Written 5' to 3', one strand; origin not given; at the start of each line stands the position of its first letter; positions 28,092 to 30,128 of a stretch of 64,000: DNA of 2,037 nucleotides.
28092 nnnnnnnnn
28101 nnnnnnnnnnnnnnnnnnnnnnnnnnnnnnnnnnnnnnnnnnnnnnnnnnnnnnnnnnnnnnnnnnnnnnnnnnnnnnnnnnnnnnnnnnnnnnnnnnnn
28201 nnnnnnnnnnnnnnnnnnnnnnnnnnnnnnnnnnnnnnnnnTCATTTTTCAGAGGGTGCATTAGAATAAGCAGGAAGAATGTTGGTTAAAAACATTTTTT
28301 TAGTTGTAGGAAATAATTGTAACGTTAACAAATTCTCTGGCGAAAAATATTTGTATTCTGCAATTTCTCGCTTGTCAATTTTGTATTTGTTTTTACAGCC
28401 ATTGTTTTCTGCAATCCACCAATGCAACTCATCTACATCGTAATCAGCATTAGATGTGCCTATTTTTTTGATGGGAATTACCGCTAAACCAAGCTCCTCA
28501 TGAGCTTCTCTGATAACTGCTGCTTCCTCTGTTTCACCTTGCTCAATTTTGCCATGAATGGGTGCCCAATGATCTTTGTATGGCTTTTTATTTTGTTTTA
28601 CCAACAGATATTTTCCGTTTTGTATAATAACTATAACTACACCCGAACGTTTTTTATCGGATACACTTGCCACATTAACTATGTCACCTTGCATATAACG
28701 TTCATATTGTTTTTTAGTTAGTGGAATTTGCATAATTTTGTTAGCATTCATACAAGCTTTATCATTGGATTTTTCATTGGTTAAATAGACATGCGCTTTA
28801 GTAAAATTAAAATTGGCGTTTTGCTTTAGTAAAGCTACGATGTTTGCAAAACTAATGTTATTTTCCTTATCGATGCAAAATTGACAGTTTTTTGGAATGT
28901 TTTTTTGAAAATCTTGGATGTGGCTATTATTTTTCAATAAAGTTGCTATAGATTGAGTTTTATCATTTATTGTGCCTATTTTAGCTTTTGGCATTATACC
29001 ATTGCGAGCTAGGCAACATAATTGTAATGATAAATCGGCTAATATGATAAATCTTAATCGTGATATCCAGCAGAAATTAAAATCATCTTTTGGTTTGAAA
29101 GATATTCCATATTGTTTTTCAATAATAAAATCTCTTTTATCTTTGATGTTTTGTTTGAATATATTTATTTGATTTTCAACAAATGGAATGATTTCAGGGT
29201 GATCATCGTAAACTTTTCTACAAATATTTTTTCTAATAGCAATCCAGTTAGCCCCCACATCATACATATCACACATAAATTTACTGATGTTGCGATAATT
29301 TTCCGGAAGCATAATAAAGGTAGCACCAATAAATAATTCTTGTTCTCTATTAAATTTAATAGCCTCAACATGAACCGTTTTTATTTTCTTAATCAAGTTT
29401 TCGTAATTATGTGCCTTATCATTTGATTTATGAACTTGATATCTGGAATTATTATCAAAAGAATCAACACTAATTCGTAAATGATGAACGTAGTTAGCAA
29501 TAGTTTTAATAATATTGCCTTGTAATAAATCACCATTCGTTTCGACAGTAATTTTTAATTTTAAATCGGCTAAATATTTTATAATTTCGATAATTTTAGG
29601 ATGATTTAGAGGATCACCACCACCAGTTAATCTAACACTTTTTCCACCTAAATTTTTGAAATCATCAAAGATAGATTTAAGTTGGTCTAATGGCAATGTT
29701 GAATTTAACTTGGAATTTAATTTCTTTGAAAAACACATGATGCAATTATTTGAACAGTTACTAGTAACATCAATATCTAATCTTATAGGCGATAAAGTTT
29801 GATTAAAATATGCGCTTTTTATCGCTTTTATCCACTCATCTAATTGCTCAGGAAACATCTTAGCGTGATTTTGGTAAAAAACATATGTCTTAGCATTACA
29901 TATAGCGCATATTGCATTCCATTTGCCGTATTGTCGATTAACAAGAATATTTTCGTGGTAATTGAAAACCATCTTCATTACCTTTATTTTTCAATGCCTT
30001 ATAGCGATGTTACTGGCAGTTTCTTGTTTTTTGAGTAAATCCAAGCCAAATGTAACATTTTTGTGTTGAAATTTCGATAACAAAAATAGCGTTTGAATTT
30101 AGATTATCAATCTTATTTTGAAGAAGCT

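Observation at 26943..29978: Radical-SAM-Nudix fusion protein paired with an unknown 448-aa protein: candidate novel nucleotide-modifying (defence?) system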

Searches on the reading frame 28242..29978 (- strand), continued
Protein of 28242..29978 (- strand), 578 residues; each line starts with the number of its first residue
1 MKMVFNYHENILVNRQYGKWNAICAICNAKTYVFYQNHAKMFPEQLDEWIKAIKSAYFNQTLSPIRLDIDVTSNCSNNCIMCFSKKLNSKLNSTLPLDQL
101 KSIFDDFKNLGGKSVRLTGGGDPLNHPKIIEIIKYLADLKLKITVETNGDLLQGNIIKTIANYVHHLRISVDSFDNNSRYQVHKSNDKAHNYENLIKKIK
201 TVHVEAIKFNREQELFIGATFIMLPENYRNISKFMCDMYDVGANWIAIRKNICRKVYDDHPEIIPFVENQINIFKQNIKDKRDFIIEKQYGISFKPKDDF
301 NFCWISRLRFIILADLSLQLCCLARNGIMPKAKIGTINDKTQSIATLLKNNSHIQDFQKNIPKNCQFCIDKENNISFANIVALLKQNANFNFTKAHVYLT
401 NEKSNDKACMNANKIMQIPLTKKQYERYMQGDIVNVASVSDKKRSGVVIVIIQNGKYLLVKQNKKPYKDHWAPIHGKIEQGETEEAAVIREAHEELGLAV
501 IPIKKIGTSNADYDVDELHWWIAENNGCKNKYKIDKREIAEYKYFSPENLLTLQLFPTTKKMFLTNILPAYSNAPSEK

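Call 52: search_protein_families(library=pfam, proteins=[L017:30-1910:+, L016:7089-7898:+, L016:9334-10713:-, L003:9208-11151:+, L013:6025-6948:+, L001:4109-6373:+, L010:4402-4758:+, L002:7182-7985:+, L002:9554-10240:+], max_evalue=0.01)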
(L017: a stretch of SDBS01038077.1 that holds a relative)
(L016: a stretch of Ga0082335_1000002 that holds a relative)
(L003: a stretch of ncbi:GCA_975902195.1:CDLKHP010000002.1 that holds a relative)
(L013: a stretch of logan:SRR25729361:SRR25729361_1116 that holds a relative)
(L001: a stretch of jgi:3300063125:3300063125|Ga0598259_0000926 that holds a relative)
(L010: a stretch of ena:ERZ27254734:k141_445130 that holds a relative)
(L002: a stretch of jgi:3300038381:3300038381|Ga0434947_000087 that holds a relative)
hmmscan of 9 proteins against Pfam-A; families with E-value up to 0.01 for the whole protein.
L017:30-1910:+ (626 aa): 2 families
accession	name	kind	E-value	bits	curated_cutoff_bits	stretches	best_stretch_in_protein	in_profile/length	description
PF24391.1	HD-CE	-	7.6e-22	78.7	27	1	50-212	5-222/263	HD-CE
PF01966.28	HD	-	5.5e-08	33.5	22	1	56-177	4-114/116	HD domain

L016:7089-7898:+ (269 aa): 2 families
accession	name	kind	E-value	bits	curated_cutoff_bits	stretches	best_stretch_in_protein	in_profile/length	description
PF03372.29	Exo_endo_phos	-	2e-16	60.8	24.5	1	6-260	1-225/225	Endonuclease/Exonuclease/phosphatase family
PF14529.12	Exo_endo_phos_2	-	2.6e-06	27.7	27.4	1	131-263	13-116/117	Endonuclease-reverse transcriptase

L016:9334-10713:- (459 aa): 2 families
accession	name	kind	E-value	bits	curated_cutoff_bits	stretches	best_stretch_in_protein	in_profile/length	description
PF04055.27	Radical_SAM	-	6e-12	46.5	29.5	1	204-356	4-166/166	Radical SAM superfamily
PF02310.24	B12-binding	-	3.6e-06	27.3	32.1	1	96-153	40-97/121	B12 binding domain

L003:9208-11151:+ (647 aa): 6 families
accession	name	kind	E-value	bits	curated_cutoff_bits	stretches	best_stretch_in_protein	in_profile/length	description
PF13289.12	SIR2_2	-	1.1e-23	84.4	24.5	1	108-272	2-141/141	SIR2-like domain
PF07719.23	TPR_2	-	2.1e-05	24.7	27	0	409-436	3-30/34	Tetratricopeptide repeat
PF13181.12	TPR_8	-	2.5e-05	24.5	25.7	1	410-437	4-31/34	Tetratricopeptide repeat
PF00515.34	TPR_1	-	0.00013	22.1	27.8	0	412-436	6-30/34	Tetratricopeptide repeat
PF13174.12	TPR_6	-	0.00018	22.4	26.3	0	328-352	6-30/33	Tetratricopeptide repeat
PF13424.12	TPR_12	-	0.0046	17.6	30.1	0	409-436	47-74/77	Tetratricopeptide repeat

L013:6025-6948:+ (307 aa): 1 family
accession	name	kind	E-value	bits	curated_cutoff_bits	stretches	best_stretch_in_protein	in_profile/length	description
PF00459.30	Inositol_P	-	3.2e-33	115.8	27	1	56-279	39-255/271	Inositol monophosphatase family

L001:4109-6373:+ (754 aa): 3 families
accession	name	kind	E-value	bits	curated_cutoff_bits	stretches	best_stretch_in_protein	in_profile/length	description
PF12796.13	Ank_2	-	5.2e-06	27.4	27.3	1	460-548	1-89/90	Ankyrin repeats (3 copies)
PF00023.36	Ank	-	8.6e-06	26.2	21.1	0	458-484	4-30/33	Ankyrin repeat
PF13606.12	Ank_3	-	0.00085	20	22.3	0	458-480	4-26/30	Ankyrin repeat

L010:4402-4758:+ (118 aa): 0 families

L002:7182-7985:+ (267 aa): 0 families

L002:9554-10240:+ (228 aa): 2 families
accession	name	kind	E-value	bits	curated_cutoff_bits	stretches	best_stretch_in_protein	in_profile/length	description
PF09407.15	AbiEi_1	-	4.1e-07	30.7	22.2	1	72-190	20-141/142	AbiEi antitoxin C-terminal domain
PF22979.2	HTH_69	-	0.0017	18.7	27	0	18-50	29-61/69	Winged helix-turn-helix domain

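Call 53: search_protein_families(library=padloc, proteins=[L017:30-1910:+, L003:9208-11151:+, L003:11169-11588:+, L013:6025-6948:+, L013:4238-4654:+, L001:2164-2562:+], max_evalue=0.01)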
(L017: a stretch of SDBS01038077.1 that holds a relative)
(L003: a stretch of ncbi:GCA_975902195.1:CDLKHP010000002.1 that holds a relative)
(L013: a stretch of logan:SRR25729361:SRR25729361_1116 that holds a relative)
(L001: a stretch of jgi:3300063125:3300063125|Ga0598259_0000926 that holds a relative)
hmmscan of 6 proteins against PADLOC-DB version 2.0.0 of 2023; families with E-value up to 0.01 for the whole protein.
L017:30-1910:+ (626 aa): 0 families

L003:9208-11151:+ (647 aa): 12 families
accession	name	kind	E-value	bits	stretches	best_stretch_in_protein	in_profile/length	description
PDLC00407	ThsA1|ThsA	-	1.7e-27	94.2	1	5-262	7-232/478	STALD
PDLC00409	ThsA1|ThsA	-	2.5e-21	74.2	2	4-125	7-123/242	STALD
PDLC04968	PDC-S25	-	5.4e-13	46.8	2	155-246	165-249/517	-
PDLC02184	Dsr2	-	2.8e-07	27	1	71-121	81-133/1222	-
PDLC04967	PDC-S25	-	4.3e-07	27.3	1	167-249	189-262/528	-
PDLC02419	Aga_SIR2-PNTD1-PNTD2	-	2.5e-06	24.5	1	74-238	89-225/558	Class I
PDLC00412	ThsA1|ThsA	-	1.3e-05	22.5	1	200-261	4-65/314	STALD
PDLC03856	LmuA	-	2.7e-05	21.5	1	79-243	86-222/433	-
PDLC02401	Aga_SIR2-PNTD1-PNTD2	-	5.7e-05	20.1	1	76-238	64-198/524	Class I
PDLC04087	SIR2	-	0.0069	13.3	0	108-175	134-195/343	-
PDLC04081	SIR2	-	0.009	13.2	0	108-185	139-217/345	-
PDLC04082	SIR2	-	0.0095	12.9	0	67-174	87-200/345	-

L003:11169-11588:+ (139 aa): 1 family
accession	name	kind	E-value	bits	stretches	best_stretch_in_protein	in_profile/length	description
PDLC04899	PDC-S07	-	1.7e-08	32.2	1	12-135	8-131/135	-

L013:6025-6948:+ (307 aa): 0 families

L013:4238-4654:+ (138 aa): 1 family
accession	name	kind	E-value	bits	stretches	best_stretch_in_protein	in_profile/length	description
PDLC04899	PDC-S07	-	8.2e-11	39.7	1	10-129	9-129/135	-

L001:2164-2562:+ (132 aa): 1 family
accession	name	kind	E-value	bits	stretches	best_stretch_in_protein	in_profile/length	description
PDLC04899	PDC-S07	-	9.6e-15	52.4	1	11-121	11-122/135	-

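Call 68: search_solved_structures(query=A3, max_evalue=0.001, show_alignments=4)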
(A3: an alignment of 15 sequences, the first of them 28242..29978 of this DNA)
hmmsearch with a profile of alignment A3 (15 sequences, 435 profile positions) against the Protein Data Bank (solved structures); distinct sequences matched with E-value up to 0.001: 26.
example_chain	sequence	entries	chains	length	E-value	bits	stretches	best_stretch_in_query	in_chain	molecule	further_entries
9dfu_A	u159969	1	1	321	3.9e-07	32.5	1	61-185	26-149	Radical SAM core domain-containing protein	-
2fb2_A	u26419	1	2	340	4.1e-07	32.4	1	61-197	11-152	Molybdenum cofactor biosynthesis protein A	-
1tv7_A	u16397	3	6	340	4.8e-07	32.2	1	61-197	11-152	Molybdenum cofactor biosynthesis protein A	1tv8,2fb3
9dgw_A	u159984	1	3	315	1.1e-06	31.1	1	61-184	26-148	Radical SAM core domain-containing protein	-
9dfw_A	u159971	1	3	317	1.1e-06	31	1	61-184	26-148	Radical SAM core domain-containing protein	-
7n7i_A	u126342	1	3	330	1.1e-06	31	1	61-184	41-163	Viperin-like enzyme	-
9dfn_A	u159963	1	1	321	1.2e-06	30.9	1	61-185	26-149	Radical SAM core domain-containing protein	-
6b4c_A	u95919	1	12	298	1.3e-06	30.8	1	61-184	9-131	Viperin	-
7vob_C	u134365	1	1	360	1.6e-06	30.5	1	67-175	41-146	Cytosylglucuronate decarboxylase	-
7voc_C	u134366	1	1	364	1.7e-06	30.4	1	67-175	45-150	Cytosylglucuronate decarboxylase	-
5v1q_A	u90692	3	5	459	3.2e-06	29.5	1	42-161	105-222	Radical SAM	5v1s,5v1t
5vsl_A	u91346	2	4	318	2.9e-05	26.3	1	45-203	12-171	Radical S-adenosyl methionine domain-containing protein 2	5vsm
6q2p_A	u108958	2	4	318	2.9e-05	26.3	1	45-203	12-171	Radical S-adenosyl methionine domain-containing protein 2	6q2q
7n7h_A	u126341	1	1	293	4.1e-05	25.8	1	61-193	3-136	VIPERIN-LIKE ENZYME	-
5wgg_A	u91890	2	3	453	4.1e-05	25.8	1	17-204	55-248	Radical SAM domain protein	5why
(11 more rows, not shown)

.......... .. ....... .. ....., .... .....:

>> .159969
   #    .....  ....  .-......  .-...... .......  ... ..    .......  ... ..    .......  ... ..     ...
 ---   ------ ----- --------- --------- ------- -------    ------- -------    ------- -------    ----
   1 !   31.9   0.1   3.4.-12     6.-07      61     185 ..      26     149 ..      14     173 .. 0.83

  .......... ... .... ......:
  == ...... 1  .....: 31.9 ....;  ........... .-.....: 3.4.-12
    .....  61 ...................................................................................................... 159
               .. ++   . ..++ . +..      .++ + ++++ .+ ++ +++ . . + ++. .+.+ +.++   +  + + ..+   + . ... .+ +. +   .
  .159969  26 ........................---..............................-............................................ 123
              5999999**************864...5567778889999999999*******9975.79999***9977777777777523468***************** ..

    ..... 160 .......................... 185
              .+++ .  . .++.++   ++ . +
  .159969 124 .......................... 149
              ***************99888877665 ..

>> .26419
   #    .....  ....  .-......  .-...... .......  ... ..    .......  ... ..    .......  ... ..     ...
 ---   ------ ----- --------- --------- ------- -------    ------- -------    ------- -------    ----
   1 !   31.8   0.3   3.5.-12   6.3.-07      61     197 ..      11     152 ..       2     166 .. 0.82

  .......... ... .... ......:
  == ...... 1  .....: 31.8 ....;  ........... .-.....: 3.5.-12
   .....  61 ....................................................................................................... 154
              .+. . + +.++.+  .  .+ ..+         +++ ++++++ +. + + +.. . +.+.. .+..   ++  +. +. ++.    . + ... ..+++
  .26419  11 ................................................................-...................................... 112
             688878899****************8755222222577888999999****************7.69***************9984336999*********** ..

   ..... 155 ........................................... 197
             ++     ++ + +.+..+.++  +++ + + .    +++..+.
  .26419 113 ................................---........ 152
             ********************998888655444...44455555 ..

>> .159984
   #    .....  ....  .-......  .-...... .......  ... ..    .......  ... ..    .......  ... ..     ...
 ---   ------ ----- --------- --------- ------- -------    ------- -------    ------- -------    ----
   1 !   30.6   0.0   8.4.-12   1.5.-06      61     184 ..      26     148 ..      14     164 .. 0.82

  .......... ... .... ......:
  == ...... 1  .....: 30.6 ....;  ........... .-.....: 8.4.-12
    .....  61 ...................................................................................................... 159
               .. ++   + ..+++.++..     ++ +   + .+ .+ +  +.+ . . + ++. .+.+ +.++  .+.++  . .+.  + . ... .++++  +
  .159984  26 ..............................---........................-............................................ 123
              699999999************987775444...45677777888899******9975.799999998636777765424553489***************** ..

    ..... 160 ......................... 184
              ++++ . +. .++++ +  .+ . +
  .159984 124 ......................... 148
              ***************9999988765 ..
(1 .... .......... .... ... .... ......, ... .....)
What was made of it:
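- On Viperin / pVip (NF038283, TIGR04278): PDB hits are restricted to profile positions 61-203 (call 68).
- Closest known: MoaA. Same: The core is similar (MoaA E 4e-7; call 68).
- PDB hits are viperin-like, MoaA and BlsE (call 68). The best PDB relatives act on nucleotides or nucleosides (call 68).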

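Call 76: search_protein_families(library=pfam, proteins=[L002:6311-7135:+], max_evalue=0.01)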
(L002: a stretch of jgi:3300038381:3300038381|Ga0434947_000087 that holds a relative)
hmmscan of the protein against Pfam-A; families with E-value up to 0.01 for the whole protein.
L002:6311-7135:+ (274 aa): 0 families

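Call 104: search_protein_families(library=phrogs, proteins=[window:28242-29978:-], max_evalue=0.001)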
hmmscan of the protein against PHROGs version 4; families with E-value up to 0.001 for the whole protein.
window:28242-29978:- (578 aa): 7 families
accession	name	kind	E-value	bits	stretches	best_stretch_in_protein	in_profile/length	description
phrog_1198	-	other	2e-20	74.6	1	410-562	7-162/253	MutT/NUDIX hydrolase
phrog_15528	-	head and packaging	3.5e-08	33.3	1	444-555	521-628/794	portal protein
phrog_10313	-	other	2.5e-06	28.4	1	442-510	11-79/159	nudix hydrolase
phrog_16999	-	other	4.5e-06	27.5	1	59-146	5-87/288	Fe-S oxidoreductase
phrog_2076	-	moron, auxiliary metabolic gene and host takeover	8.4e-05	23.2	1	73-213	39-185/247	QueE-like radical SAM domain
phrog_1185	-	other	0.00033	21.2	1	387-506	94-216/301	nudix hydrolase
phrog_13987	-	other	0.00094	19.6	1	65-295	15-228/274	radical SAM domain-containing protein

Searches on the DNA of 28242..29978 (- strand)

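Call 105: search_rna_families(sources=[L001, L010, L014, L040, L004, L006], threshold=evalue, max_evalue=0.1)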
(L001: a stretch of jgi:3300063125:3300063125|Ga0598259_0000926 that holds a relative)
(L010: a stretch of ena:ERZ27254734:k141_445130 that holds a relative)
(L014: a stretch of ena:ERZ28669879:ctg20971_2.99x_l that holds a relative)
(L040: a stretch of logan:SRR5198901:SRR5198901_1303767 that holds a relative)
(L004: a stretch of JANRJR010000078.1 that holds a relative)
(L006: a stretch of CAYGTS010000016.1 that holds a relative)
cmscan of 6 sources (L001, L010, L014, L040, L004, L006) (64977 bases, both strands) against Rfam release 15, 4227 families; matches with E-value up to 0.1: 3.
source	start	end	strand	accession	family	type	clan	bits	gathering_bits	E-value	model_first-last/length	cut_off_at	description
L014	2385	2742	+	RF00023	tmRNA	Gene;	CL00001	214.7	47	2.6e-86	1-374/374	no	transfer-messenger RNA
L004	799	872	+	RF00005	tRNA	Gene; tRNA;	CL00001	72.5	29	6.5e-14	1-71/71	no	tRNA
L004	799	873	-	RF04354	Plastid-ycf2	Cis-reg;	-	33.9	65.7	0.0032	1-75/75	no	Plastid-ycf2 5UTR RNA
